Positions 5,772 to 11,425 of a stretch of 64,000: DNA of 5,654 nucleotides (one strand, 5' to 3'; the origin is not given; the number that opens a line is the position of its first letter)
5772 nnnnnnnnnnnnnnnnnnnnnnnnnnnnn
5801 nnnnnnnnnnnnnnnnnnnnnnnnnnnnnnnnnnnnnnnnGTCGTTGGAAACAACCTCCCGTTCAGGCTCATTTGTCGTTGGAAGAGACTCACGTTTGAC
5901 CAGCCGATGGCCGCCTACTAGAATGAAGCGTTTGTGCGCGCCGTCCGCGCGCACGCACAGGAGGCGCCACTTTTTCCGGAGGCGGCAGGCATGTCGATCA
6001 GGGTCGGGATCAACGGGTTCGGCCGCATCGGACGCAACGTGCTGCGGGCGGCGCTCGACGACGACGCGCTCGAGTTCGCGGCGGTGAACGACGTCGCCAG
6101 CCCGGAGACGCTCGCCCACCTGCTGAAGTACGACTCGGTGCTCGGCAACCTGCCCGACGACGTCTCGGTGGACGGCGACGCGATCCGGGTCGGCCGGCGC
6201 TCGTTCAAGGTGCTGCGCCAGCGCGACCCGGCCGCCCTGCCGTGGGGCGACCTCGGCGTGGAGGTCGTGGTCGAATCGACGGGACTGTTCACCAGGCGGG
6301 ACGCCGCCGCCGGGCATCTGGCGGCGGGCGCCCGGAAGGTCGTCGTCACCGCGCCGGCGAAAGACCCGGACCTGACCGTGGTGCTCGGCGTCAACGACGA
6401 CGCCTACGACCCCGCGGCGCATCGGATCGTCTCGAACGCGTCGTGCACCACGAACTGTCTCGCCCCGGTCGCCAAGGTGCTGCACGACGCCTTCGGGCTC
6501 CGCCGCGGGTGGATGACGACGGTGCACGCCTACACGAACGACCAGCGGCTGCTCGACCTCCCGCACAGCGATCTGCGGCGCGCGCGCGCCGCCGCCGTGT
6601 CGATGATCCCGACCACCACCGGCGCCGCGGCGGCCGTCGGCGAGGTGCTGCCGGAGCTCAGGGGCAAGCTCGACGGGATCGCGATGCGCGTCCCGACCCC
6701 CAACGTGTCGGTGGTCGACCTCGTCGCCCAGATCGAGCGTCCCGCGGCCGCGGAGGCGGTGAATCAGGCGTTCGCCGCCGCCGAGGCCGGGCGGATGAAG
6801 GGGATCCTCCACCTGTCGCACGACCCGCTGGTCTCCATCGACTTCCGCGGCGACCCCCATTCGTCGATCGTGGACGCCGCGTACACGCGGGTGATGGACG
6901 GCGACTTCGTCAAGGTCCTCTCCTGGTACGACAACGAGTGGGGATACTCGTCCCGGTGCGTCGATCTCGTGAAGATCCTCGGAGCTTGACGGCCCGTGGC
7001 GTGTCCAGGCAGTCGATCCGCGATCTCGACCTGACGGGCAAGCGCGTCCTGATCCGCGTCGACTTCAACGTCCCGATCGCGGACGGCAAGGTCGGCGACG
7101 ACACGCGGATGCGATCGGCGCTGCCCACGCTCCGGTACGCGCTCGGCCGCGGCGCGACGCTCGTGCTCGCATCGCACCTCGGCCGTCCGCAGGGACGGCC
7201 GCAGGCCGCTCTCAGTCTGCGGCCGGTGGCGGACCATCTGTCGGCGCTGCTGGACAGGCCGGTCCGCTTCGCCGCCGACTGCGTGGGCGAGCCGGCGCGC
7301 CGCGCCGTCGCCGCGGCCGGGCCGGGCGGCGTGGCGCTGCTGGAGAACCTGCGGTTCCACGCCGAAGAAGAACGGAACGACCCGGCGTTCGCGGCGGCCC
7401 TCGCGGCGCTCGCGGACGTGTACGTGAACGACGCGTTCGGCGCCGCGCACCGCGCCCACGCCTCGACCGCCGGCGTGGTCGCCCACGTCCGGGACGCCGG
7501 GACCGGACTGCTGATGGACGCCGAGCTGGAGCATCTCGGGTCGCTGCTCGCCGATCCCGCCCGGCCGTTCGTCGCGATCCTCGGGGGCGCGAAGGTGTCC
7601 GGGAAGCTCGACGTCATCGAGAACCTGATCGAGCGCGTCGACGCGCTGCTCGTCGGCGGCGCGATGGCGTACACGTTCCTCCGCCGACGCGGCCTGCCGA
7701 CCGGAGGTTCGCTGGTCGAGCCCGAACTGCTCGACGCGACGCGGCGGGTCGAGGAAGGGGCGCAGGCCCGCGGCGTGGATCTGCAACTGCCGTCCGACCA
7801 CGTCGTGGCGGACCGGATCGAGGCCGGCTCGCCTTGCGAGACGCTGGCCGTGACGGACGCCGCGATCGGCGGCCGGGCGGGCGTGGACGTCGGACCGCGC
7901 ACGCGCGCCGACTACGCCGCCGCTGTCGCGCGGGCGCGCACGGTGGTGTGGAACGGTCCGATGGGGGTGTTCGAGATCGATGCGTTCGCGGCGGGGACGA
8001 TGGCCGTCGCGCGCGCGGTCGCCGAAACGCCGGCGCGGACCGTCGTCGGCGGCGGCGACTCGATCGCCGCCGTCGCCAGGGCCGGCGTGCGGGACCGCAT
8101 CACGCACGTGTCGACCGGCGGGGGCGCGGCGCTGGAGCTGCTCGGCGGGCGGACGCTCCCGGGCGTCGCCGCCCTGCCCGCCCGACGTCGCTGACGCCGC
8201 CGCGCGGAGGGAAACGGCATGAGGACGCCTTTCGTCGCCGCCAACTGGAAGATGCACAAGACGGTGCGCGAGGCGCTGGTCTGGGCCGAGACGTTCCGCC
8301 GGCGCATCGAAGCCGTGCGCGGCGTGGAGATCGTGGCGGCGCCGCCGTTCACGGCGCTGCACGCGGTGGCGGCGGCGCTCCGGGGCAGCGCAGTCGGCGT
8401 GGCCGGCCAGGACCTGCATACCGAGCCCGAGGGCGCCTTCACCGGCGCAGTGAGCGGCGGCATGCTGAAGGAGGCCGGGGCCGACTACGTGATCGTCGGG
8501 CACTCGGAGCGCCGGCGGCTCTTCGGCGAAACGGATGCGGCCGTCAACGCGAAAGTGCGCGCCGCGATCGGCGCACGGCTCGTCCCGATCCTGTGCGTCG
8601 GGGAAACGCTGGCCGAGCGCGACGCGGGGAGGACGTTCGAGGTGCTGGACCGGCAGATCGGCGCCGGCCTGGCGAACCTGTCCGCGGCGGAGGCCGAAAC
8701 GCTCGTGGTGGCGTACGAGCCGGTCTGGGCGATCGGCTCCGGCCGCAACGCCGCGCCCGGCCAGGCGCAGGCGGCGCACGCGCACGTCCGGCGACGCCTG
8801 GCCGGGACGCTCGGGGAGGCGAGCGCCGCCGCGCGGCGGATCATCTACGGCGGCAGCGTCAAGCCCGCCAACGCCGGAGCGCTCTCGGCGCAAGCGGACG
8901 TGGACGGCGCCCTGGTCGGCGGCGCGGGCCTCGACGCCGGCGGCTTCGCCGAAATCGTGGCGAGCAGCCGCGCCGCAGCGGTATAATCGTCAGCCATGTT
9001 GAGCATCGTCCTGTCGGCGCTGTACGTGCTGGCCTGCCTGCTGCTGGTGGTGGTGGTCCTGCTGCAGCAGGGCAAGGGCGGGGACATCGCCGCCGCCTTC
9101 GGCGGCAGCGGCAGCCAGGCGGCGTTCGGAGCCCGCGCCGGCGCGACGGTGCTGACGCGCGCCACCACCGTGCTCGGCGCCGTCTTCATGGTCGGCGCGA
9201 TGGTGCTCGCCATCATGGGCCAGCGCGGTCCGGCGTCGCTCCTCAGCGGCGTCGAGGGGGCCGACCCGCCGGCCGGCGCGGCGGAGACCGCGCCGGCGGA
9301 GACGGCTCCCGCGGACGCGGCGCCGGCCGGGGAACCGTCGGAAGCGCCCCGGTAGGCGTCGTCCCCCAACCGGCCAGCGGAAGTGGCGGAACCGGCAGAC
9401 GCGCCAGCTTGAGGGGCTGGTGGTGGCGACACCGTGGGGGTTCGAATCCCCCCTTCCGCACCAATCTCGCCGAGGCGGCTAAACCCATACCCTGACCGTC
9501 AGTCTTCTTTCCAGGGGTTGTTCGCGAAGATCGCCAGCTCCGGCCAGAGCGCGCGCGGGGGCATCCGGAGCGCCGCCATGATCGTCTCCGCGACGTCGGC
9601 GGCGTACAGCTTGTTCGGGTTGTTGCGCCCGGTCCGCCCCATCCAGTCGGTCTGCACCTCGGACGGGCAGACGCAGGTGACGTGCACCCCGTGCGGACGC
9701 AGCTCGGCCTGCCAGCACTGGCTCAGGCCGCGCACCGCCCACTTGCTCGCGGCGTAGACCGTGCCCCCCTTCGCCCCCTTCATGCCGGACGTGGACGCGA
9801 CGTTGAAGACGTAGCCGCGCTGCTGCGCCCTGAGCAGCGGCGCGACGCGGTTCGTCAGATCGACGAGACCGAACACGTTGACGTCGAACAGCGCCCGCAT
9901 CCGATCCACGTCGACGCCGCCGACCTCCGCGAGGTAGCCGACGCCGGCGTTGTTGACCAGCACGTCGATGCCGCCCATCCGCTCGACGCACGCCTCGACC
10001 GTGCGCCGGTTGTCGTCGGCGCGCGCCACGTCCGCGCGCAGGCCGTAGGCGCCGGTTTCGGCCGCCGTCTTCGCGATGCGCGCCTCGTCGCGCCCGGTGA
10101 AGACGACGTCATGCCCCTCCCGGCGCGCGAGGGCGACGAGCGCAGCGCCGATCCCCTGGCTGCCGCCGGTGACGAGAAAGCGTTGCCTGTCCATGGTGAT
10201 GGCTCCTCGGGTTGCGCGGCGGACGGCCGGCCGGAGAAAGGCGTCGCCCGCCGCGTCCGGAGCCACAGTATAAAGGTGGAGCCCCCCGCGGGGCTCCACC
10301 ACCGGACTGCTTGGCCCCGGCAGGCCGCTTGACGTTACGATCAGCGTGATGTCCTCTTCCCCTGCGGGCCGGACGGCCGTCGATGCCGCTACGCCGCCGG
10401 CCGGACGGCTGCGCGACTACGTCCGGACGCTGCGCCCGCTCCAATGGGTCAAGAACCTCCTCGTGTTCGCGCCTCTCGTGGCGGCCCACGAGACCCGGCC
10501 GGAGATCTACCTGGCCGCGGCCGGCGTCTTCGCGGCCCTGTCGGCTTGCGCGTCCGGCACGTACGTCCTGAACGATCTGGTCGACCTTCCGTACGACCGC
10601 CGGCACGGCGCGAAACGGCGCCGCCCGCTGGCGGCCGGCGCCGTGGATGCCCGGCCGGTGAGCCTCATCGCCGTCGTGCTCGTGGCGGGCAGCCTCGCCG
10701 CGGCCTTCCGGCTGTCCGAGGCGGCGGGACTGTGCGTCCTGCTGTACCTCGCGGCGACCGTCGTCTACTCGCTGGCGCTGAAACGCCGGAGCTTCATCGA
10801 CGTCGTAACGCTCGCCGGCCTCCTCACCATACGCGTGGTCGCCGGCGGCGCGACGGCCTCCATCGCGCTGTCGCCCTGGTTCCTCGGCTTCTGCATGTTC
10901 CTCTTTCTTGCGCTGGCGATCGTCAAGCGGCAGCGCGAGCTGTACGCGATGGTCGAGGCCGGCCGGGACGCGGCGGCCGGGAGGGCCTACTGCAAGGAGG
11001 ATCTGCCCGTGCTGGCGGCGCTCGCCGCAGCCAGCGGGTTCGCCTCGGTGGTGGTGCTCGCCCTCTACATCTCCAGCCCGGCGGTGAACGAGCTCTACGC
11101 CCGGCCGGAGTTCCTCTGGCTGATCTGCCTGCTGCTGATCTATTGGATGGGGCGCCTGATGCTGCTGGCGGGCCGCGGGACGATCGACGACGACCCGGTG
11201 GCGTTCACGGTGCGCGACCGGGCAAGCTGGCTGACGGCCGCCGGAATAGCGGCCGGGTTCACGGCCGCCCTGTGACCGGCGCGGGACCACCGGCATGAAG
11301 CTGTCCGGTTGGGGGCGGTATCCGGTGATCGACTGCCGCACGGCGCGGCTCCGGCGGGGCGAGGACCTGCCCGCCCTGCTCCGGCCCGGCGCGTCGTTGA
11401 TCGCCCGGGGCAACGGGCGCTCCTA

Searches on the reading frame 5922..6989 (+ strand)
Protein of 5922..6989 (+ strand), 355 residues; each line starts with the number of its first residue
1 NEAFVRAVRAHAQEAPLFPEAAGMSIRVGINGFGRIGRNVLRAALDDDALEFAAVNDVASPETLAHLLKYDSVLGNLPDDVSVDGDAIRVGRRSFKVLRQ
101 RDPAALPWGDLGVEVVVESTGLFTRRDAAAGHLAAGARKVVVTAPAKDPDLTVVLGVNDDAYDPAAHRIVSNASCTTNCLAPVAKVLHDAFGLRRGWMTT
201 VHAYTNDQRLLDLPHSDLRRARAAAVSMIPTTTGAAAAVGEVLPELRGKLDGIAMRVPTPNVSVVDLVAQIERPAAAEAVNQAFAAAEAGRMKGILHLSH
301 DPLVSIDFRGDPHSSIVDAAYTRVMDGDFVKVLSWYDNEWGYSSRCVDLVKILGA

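Call 32: search_protein_families(library=pfam, proteins=[window:5922-6989:+], max_evalue=0.0001)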
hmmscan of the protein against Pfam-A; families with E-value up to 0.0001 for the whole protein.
window:5922-6989:+ (355 aa): 2 families
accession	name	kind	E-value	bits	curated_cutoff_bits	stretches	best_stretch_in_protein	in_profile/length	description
PF02800.25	Gp_dh_C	-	7e-65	217.9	24.4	1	180-336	1-158/158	Glyceraldehyde 3-phosphate dehydrogenase, C-terminal domain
PF00044.30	Gp_dh_N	-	2.8e-35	121.1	31.7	1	26-125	1-100/101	Glyceraldehyde 3-phosphate dehydrogenase, NAD binding domain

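Call 33: find_homologous_proteins(query=window:5997-6986:+, max_evalue=1e-40)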
Query window:5997-6986:+ (330 aa): 8000 proteins with E <= 1e-40 among 8000 candidates; the best 120 are listed.
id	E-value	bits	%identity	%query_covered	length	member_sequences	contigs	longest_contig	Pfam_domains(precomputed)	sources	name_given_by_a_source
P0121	1.1e-207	707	97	100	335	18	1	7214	PF02800.26,PF00044.31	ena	-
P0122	5.7e-188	642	88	100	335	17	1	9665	PF02800.26,PF00044.31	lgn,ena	-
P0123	2.6e-187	640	87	100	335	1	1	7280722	PF02800.26,PF00044.31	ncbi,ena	-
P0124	6.4e-187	638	87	100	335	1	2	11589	PF02800.26,PF00044.31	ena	-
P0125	1.5e-186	637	85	100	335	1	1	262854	PF02800.26,PF00044.31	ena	-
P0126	1.5e-186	637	86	100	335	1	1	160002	PF02800.26,PF00044.31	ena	-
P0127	2.3e-186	637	86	100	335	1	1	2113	PF02800.26,PF00044.31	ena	-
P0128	2.3e-186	637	86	100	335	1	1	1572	PF02800.26,PF00044.31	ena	-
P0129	3.5e-186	636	86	100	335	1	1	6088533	PF02800.26,PF00044.31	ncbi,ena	-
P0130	3.7e-186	636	86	100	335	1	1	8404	PF02800.26,PF00044.31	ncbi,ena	-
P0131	4.2e-186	636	86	100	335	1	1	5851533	PF02800.26,PF00044.31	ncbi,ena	-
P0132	4.6e-186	636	86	100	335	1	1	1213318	PF02800.26,PF00044.31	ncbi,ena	-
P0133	5.2e-186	635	86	100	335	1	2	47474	PF02800.26,PF00044.31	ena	-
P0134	5.5e-186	635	85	100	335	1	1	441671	PF02800.26,PF00044.31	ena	-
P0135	5.8e-186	635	86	100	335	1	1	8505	PF02800.26,PF00044.31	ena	-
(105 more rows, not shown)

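Call 34: list_cluster_members(proteins=[P0121, P0123, P0129, P0131, P0132, P0001, P0029])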
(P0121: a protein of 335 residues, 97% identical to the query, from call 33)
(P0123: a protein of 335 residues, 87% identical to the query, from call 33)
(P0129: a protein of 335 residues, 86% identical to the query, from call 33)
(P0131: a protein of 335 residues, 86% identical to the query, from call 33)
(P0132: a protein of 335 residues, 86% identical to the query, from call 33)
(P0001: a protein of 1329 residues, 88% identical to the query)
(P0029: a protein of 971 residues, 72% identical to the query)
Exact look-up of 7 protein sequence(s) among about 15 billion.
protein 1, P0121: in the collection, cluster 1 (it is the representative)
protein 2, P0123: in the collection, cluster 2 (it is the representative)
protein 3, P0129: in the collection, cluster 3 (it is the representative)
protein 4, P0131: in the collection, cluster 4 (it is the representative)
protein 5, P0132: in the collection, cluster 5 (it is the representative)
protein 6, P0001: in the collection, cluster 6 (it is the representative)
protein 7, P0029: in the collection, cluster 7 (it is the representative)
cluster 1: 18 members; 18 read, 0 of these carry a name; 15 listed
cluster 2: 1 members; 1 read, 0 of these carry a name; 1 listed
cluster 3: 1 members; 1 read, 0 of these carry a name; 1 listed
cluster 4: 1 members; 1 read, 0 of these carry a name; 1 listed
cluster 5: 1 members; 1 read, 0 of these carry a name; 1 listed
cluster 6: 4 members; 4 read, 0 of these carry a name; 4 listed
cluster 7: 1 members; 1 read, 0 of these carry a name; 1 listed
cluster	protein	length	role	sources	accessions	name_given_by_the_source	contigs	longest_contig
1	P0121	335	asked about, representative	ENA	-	-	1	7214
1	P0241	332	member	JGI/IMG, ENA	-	-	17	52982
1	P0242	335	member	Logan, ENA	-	-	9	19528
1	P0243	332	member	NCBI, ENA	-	-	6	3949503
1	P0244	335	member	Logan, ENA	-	-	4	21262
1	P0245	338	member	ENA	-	-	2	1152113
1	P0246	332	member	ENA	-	-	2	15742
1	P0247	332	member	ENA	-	-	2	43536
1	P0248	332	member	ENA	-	-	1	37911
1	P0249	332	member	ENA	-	-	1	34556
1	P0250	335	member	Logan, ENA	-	-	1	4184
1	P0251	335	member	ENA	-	-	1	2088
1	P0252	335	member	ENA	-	-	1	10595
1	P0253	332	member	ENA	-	-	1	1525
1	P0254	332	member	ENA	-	-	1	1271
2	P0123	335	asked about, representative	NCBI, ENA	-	-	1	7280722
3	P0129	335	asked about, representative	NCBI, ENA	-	-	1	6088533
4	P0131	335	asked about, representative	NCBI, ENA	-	-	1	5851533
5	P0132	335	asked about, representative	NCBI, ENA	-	-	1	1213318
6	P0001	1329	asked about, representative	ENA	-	-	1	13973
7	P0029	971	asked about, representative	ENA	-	-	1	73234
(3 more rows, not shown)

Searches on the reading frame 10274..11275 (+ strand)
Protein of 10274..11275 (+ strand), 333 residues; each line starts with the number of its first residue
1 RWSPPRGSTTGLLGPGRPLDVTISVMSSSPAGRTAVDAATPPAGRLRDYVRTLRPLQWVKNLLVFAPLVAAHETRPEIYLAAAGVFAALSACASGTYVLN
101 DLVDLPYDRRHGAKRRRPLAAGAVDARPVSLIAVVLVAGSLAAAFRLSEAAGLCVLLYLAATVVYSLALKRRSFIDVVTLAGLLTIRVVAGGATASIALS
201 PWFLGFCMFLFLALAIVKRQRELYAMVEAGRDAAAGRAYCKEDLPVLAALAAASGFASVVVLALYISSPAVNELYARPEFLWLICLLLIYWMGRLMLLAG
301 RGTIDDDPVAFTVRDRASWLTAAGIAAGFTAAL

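Call 32: search_protein_families(library=pfam, proteins=[window:10274-11275:+], max_evalue=0.0001)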
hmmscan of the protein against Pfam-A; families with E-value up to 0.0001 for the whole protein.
window:10274-11275:+ (333 aa): 1 family
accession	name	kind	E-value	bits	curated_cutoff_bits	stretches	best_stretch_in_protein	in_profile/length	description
PF01040.23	UbiA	-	1.9e-21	76.9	34.2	1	66-308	8-241/250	UbiA prenyltransferase family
